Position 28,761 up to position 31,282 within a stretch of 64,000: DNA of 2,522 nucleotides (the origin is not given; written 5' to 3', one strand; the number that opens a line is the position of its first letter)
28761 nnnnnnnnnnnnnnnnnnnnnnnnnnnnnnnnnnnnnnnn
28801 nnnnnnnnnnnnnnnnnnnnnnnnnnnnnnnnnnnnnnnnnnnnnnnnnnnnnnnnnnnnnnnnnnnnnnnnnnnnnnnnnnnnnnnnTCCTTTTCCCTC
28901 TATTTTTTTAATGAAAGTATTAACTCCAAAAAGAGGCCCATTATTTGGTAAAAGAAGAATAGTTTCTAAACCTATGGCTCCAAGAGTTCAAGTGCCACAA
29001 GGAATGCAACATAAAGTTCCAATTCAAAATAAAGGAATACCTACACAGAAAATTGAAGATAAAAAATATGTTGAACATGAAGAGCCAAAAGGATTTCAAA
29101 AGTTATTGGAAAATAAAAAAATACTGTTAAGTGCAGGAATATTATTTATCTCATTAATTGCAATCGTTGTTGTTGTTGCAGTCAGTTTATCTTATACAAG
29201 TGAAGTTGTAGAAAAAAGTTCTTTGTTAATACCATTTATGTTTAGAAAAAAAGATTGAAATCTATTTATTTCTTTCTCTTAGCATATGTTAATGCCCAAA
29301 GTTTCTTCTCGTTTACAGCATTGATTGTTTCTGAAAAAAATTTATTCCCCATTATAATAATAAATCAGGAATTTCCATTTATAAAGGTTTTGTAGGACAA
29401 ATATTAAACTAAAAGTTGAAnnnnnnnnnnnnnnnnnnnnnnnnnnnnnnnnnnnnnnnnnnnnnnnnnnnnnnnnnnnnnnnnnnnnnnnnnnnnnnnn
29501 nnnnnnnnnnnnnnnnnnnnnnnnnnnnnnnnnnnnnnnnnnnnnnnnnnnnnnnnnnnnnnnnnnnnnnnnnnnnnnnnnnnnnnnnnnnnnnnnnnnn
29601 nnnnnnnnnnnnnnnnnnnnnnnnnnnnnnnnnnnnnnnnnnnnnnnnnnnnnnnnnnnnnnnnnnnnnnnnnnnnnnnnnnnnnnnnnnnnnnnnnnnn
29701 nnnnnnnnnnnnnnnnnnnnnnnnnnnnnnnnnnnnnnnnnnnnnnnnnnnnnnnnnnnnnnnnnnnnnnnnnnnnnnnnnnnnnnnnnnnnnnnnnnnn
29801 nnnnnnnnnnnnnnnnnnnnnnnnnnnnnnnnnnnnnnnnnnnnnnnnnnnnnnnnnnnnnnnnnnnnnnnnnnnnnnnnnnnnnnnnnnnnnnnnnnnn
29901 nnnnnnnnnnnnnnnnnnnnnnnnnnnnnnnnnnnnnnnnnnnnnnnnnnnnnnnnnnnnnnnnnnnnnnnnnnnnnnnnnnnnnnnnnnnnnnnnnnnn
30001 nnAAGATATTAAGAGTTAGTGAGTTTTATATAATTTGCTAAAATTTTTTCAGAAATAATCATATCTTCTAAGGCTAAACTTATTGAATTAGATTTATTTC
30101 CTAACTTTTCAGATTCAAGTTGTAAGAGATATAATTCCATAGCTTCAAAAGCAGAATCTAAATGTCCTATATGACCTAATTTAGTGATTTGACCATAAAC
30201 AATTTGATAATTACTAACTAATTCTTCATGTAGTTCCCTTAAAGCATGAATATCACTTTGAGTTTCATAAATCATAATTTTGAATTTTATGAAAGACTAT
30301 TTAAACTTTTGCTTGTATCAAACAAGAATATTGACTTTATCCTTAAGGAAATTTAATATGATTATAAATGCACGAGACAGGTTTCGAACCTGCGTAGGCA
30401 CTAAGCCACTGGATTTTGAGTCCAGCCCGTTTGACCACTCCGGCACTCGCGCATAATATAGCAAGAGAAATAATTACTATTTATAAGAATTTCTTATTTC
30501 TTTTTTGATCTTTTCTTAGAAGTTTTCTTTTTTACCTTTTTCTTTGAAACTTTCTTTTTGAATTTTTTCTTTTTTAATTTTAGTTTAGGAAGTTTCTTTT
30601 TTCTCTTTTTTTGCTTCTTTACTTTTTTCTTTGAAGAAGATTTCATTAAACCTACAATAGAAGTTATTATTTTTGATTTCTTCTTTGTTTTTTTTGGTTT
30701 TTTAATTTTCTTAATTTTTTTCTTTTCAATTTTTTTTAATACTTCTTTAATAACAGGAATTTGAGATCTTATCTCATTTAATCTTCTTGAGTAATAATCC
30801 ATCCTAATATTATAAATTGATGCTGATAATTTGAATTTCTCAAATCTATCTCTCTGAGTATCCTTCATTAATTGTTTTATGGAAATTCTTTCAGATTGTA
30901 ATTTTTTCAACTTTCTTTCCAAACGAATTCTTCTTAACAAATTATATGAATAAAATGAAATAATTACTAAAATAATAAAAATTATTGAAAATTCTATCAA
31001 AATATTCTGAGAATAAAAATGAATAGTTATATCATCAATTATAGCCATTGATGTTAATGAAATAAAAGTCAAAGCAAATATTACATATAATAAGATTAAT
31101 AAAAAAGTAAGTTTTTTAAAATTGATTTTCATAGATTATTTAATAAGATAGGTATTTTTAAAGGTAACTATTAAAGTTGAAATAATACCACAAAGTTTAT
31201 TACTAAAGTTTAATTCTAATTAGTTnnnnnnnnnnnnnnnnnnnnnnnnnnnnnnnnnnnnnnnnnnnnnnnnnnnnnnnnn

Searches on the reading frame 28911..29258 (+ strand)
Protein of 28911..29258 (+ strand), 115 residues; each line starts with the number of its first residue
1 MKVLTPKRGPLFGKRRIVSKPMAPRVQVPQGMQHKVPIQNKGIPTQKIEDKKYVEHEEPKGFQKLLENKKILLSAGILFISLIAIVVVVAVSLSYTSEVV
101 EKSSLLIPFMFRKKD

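Call 68: search_protein_families(library=pfam, proteins=[window:28911-29258:+], max_evalue=0.1)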
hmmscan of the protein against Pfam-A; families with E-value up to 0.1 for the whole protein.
window:28911-29258:+ (115 aa): 1 family
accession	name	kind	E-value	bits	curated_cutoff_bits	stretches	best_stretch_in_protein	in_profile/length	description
PF07782.18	DC_STAMP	-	0.072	13.3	25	1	41-91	24-72/191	DC-STAMP-like protein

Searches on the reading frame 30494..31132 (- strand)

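Call 69: search_protein_families(library=pfam, proteins=[window:30494-31132:-], max_evalue=0.1)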
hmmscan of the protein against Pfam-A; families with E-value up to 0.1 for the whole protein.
window:30494-31132:- (212 aa): 4 families
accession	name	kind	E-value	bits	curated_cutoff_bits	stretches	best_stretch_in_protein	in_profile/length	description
PF13727.12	CoA_binding_3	-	0.0041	17.6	25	1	5-77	11-81/175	CoA-binding domain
PF02683.22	DsbD_TM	-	0.0065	16.2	27.1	1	10-81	45-119/219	Cytochrome C biogenesis protein transmembrane domain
PF08395.17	7tm_7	-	0.021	14.6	26.6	1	8-91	29-111/370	7tm Chemosensory receptor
PF00346.24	Complex1_49kDa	-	0.065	12.7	24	1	111-165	132-189/271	Respiratory-chain NADH dehydrogenase, 49 Kd subunit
